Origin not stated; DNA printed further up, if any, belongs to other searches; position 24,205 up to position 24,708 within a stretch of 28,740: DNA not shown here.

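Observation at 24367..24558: The same dockerin-like tandem C-terminal module appears on two unrelated secreted proteins; the HAF-repeat protein carries it instead of PEP-CTERM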

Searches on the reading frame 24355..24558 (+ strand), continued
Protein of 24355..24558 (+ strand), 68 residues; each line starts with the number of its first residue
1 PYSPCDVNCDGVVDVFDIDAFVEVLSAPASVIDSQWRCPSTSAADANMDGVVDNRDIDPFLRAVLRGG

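Call 46: find_encoding_contigs(protein=P0134, flank=10000, max_places=10)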
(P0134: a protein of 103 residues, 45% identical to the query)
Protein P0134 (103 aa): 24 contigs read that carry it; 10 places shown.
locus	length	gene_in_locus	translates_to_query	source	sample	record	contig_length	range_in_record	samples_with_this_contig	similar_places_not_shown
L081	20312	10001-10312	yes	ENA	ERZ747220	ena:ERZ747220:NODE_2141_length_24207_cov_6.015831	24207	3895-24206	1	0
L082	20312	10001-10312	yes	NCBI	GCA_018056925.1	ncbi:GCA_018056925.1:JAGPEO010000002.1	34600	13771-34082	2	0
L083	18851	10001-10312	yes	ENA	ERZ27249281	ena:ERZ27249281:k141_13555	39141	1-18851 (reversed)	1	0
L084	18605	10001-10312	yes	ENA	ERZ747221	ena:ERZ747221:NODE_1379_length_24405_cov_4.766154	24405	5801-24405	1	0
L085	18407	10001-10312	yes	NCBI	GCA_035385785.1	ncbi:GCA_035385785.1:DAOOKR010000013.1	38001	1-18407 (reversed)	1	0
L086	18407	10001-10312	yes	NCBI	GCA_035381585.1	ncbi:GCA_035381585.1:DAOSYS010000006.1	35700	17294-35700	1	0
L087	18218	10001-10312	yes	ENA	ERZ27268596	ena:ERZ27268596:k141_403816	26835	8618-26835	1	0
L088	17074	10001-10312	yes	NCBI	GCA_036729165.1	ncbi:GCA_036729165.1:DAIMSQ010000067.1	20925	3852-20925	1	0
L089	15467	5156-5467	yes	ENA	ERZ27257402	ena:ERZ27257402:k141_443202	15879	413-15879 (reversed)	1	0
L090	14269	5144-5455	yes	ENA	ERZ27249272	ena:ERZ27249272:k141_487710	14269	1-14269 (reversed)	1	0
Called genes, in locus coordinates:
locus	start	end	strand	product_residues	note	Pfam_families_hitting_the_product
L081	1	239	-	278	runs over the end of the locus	PF02153:PDH_N, PF20463:PDH_C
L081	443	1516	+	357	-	PF03255:ACCA, PF01039:Carboxyl_trans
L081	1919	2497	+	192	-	PF10936:DUF2617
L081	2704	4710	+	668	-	PF00005:ABC_tran (faint), PF17760:UvrA_inter, PF17755:UvrA_DNA-bind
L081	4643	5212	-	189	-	-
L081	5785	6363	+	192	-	PF13428:TPR_14 (faint), PF25062:ARM_TT21_N (weak), PF07719:TPR_2 (faint), PF12895:ANAPC3 (weak), PF14559:TPR_19 (faint), PF13414:TPR_11 (weak), PF13432:TPR_16 (weak)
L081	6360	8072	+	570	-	-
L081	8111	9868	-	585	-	-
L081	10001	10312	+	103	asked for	-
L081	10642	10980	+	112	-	-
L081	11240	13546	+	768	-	PF11897:DUF3417, PF00343:Phosphorylase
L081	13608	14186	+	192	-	PF04199:Cyclase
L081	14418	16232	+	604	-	PF01807:Zn_ribbon_DnaG, PF08275:DNAG_N, PF01751:Toprim, PF13155:Toprim_2, PF13362:Toprim_3 (weak), PF13662:Toprim_4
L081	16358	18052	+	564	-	PF03979:Sigma70_r1_1, PF00140:Sigma70_r1_2, PF04542:Sigma70_r2, PF04539:Sigma70_r3, PF04545:Sigma70_r4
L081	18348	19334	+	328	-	PF00465:Fe-ADH, PF25137:ADH_Fe_C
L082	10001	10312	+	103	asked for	-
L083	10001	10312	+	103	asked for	-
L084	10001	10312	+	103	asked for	-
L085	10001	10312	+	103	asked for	-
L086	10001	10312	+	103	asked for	-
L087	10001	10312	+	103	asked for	-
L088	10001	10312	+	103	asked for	-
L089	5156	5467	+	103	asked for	-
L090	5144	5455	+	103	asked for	-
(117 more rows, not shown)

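Call 47: find_encoding_contigs(protein=P0174, flank=10000, max_places=4)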
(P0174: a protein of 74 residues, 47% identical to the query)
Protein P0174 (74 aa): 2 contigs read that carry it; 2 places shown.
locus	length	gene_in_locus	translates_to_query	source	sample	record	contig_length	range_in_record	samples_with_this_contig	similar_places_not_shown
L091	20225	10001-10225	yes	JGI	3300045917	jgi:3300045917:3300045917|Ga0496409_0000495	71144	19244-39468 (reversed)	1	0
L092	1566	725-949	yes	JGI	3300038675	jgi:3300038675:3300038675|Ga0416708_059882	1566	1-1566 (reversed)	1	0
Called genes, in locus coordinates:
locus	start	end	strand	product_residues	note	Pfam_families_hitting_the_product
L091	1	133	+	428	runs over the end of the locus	PF12740:PETase, PF07224:Chlorophyllase (weak), PF12146:Hydrolase_4 (faint)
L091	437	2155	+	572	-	PF19289:PmbA_TldD_3rd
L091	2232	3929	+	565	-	PF19289:PmbA_TldD_3rd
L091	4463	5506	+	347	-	PF02154:FliM, PF01052:FliMN_C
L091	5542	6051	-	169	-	PF00156:Pribosyltran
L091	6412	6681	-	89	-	PF02609:Exonuc_VII_S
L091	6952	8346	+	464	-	-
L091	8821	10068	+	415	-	PF05048:NosD, PF13229:Beta_helix, PF05048:NosD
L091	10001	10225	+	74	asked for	-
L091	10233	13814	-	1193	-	PF02811:PHP, PF07733:DNA_pol3_alpha, PF17657:DNA_pol3_finger, PF14579:HHH_6, PF01336:tRNA_anti-codon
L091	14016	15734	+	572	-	PF16949:ABC_tran_2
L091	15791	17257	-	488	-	PF20695:UbiD_N, PF01977:UbiD, PF20696:UbiD_C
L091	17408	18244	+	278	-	PF20216:DUF6576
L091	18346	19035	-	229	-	-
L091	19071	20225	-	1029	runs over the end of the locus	PF12740:PETase (weak)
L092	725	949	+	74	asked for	-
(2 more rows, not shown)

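Call 63: search_protein_families(library=pfam, proteins=[P0277, P0313, P0352, P0332, P0287, P0262, P0276, P0245, P0320, P0266], max_evalue=0.01)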
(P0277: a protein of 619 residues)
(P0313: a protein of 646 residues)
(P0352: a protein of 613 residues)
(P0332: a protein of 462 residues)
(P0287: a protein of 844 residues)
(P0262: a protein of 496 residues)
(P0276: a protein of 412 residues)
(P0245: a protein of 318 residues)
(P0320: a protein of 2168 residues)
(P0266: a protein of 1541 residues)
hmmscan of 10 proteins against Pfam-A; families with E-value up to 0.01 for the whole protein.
P0277 (619 aa): 1 family
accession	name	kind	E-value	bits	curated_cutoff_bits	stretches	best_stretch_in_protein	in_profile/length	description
PF00404.24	Dockerin_1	-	0.0085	16.7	22.9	0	47-102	1-49/57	Dockerin type I domain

P0313 (646 aa): 1 family
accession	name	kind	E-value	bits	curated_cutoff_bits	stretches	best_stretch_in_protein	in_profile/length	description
PF00404.24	Dockerin_1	-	0.0006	20.4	22.9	1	37-91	2-49/57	Dockerin type I domain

P0352 (613 aa): 2 families
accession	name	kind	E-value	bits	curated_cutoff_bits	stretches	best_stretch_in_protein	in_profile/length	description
PF00404.24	Dockerin_1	-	2.2e-05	25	22.9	0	35-50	2-17/57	Dockerin type I domain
PF13202.12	EF-hand_5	-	0.0093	15.9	25.9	0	36-52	9-25/25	EF hand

P0332 (462 aa): 3 families
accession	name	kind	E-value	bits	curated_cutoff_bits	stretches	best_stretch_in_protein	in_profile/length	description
PF10517.14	DM13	-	2e-16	61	25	1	41-133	7-105/105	Electron transfer DM13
PF10099.14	RskA_C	-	5.6e-11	43.3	29.4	1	194-277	50-129/135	Anti-sigma-K factor rskA, C-terminal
PF00404.24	Dockerin_1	-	0.00043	20.9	22.9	1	139-191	1-49/57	Dockerin type I domain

P0287 (844 aa): 0 families

P0262 (496 aa): 1 family
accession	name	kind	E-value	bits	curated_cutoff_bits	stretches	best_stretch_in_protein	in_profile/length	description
PF00404.24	Dockerin_1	-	6.7e-06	26.6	22.9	0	432-483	1-48/57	Dockerin type I domain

P0276 (412 aa): 0 families

P0245 (318 aa): 1 family
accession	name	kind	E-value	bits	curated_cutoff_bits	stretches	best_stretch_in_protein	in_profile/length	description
PF00404.24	Dockerin_1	-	1.6e-05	25.4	22.9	0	246-303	2-49/57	Dockerin type I domain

P0320 (2168 aa): 1 family
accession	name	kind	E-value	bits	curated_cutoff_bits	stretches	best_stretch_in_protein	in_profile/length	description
PF05593.20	RHS_repeat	-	2.4e-12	47.3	22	2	1449-1477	1-29/38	RHS Repeat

P0266 (1541 aa): 3 families
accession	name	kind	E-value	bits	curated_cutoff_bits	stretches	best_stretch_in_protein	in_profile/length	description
PF00404.24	Dockerin_1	-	2e-94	310.2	22.9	10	866-923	1-56/57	Dockerin type I domain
PF13517.12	FG-GAP_3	-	1.4e-05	26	26.9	0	756-782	33-59/61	FG-GAP-like repeat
PF22177.2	PBP1_XylR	-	0.0047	17.6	27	0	204-233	68-97/98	XylR N-terminal domain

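Call 91: search_protein_families(library=pfam, proteins=[L067:12538-14760:+, L067:8600-12301:+, L059:2385-3143:-, L013:1530-2282:-], max_evalue=0.01)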
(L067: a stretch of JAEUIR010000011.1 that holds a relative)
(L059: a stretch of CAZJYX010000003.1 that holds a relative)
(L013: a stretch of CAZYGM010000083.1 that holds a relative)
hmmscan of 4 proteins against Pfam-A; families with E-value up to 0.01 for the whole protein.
L067:12538-14760:+ (741 aa): 2 families
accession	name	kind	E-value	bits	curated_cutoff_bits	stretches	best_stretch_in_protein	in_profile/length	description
PF01483.27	P_proprotein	-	9.2e-08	32.5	21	1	536-653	5-85/86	Proprotein convertase P-domain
PF23759.1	GBD_T9SS_assoc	-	0.00022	21.9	27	1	178-291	2-102/116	Galactose binding domain-like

L067:8600-12301:+ (1234 aa): 1 family
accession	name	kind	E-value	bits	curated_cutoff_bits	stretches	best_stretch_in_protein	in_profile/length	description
PF25470.1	DUF7901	-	6.4e-07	30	24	0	278-329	22-81/205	Domain of unknown function (DUF7901)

L059:2385-3143:- (253 aa): 1 family
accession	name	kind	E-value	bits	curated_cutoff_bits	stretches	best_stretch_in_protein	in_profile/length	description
PF07589.16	PEP-CTERM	-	0.00091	19.7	20.7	1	234-253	2-24/24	PEP-CTERM motif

L013:1530-2282:- (251 aa): 0 families
